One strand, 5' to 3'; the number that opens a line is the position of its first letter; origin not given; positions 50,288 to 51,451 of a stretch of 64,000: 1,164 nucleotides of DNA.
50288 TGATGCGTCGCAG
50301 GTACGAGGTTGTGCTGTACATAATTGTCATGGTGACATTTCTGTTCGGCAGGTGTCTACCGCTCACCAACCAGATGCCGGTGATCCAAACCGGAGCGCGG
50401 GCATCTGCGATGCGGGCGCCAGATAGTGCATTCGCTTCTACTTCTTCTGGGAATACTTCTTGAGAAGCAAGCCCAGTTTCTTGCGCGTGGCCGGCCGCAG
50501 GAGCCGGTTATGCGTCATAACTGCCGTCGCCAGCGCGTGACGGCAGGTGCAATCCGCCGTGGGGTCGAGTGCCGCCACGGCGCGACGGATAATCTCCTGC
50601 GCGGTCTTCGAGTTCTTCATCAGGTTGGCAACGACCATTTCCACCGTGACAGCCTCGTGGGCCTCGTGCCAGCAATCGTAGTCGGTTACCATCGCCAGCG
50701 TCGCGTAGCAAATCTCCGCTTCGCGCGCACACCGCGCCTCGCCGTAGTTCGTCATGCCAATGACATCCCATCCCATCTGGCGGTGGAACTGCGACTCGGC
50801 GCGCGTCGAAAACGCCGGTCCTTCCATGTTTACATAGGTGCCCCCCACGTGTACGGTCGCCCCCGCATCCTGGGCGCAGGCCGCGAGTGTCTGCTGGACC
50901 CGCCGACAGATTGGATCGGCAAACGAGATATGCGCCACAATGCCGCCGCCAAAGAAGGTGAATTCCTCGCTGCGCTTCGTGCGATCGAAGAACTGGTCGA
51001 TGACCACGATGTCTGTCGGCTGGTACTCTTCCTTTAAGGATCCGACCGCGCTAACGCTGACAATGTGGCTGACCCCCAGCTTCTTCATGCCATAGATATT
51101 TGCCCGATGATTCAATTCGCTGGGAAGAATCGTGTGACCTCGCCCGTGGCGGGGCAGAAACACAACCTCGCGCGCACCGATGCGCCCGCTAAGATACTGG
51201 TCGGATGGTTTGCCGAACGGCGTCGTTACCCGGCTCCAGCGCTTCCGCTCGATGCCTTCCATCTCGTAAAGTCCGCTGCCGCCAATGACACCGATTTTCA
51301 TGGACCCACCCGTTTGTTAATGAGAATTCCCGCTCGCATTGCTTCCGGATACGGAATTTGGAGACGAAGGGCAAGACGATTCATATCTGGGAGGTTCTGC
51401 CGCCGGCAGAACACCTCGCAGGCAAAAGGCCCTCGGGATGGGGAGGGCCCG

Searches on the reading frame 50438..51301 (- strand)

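Call 14: search_protein_families(library=ncbifam, proteins=[window:50438-51301:-], max_evalue=0.01)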
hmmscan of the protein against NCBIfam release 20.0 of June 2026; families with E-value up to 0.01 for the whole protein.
window:50438-51301:- (287 aa): 11 families
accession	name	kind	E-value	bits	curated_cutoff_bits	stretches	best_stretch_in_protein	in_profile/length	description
NF005657.0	PRK07432.1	equivalog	9e-114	379.5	453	1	2-284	5-290/291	S-methyl-5'-thioadenosine phosphorylase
NF006492.0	PRK08931.1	equivalog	5.3e-111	370.7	437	1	2-277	5-282/291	S-methyl-5'-thioadenosine phosphorylase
TIGR01694.1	MTAP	equivalog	1.2e-91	306.4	274.85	1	2-243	1-239/240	S-methyl-5'-thioadenosine phosphorylase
NF006334.0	PRK08564.1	equivalog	3.7e-91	304.9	382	1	2-261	9-266/267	S-methyl-5'-thioadenosine phosphorylase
NF005876.0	PRK07823.1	equivalog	2.4e-75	253.1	306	1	2-259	7-259/267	S-methyl-5'-thioadenosine phosphorylase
NF006599.0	PRK09136.1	equivalog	1.8e-56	191.1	223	1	3-242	4-244/247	S-methyl-5'-thioinosine phosphorylase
NF006054.0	PRK08202.1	equivalog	3.8e-21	75.8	218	1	35-244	66-273/274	purine-nucleoside phosphorylase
TIGR01697.1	PNPH-PUNA-XAPA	subfamily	4.9e-20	71.9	197.1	1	35-242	42-246/247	inosine/guanosine/xanthosine phosphorylase family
TIGR01700.1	PNPH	equivalog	2.8e-16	59.7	293.35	1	35-243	42-245/249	purine nucleoside phosphorylase I, inosine and guanosine-specific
TIGR01698.1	PUNP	equivalog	1.7e-13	50.5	302.6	1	35-209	42-212/245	purine-nucleoside phosphorylase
TIGR01699.1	XAPA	equivalog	2.1e-07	30.8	370.9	1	52-207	57-213/248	xanthosine phosphorylase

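Call 15: search_protein_families(library=pfam, proteins=[window:50438-51301:-], max_evalue=0.01)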
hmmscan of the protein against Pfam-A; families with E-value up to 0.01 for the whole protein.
window:50438-51301:- (287 aa): 1 family
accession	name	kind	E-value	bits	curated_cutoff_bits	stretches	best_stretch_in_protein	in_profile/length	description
PF01048.26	PNP_UDP_1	-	8.8e-43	146.8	25.1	1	2-242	1-232/233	Phosphorylase superfamily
